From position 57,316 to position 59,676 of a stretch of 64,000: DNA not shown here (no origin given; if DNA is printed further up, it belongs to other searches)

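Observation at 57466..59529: Unusual triple fusion of C5 DNA methyltransferase, RecA/KaiC-like ATPase and UVR motif, translationally coupled to a ParB-like gene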

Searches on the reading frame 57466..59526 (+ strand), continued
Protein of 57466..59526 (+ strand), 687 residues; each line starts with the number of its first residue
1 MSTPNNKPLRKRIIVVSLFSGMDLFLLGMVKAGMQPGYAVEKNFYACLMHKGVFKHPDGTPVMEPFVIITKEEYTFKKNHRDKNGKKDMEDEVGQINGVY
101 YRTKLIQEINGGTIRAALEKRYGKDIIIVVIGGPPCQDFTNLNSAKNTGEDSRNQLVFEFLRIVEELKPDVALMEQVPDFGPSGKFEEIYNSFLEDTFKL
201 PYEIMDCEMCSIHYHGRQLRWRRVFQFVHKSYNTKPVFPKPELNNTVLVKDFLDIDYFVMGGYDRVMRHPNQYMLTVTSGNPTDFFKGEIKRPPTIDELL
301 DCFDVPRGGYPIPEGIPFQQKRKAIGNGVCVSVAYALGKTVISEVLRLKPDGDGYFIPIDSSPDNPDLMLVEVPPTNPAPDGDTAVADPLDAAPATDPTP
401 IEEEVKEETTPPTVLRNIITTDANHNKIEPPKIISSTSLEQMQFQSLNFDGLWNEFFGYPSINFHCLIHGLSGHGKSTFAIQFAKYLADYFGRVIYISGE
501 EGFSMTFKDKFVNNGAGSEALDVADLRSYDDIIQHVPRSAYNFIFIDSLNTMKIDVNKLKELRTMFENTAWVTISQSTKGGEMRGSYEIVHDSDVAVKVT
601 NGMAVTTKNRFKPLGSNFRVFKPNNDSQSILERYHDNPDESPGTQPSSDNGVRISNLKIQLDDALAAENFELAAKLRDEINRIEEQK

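Call 94: search_solved_structures(query=A6, max_evalue=10, show_alignments=2)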
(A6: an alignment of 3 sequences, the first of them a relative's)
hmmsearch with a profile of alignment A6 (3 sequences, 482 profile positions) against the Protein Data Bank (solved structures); distinct sequences matched with E-value up to 10: 3.
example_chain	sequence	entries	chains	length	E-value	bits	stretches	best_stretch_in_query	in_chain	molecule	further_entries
5emo_A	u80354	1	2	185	0.002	20.2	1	47-197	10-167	KH domain-containing, RNA-binding, signal transduction-associated protein 3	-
5elt_B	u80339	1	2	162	0.0059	18.6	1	47-160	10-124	KH domain-containing, RNA-binding, signal transduction-associated protein 3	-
8iuf_E6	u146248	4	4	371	0.12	14.3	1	115-153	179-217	NDUEG6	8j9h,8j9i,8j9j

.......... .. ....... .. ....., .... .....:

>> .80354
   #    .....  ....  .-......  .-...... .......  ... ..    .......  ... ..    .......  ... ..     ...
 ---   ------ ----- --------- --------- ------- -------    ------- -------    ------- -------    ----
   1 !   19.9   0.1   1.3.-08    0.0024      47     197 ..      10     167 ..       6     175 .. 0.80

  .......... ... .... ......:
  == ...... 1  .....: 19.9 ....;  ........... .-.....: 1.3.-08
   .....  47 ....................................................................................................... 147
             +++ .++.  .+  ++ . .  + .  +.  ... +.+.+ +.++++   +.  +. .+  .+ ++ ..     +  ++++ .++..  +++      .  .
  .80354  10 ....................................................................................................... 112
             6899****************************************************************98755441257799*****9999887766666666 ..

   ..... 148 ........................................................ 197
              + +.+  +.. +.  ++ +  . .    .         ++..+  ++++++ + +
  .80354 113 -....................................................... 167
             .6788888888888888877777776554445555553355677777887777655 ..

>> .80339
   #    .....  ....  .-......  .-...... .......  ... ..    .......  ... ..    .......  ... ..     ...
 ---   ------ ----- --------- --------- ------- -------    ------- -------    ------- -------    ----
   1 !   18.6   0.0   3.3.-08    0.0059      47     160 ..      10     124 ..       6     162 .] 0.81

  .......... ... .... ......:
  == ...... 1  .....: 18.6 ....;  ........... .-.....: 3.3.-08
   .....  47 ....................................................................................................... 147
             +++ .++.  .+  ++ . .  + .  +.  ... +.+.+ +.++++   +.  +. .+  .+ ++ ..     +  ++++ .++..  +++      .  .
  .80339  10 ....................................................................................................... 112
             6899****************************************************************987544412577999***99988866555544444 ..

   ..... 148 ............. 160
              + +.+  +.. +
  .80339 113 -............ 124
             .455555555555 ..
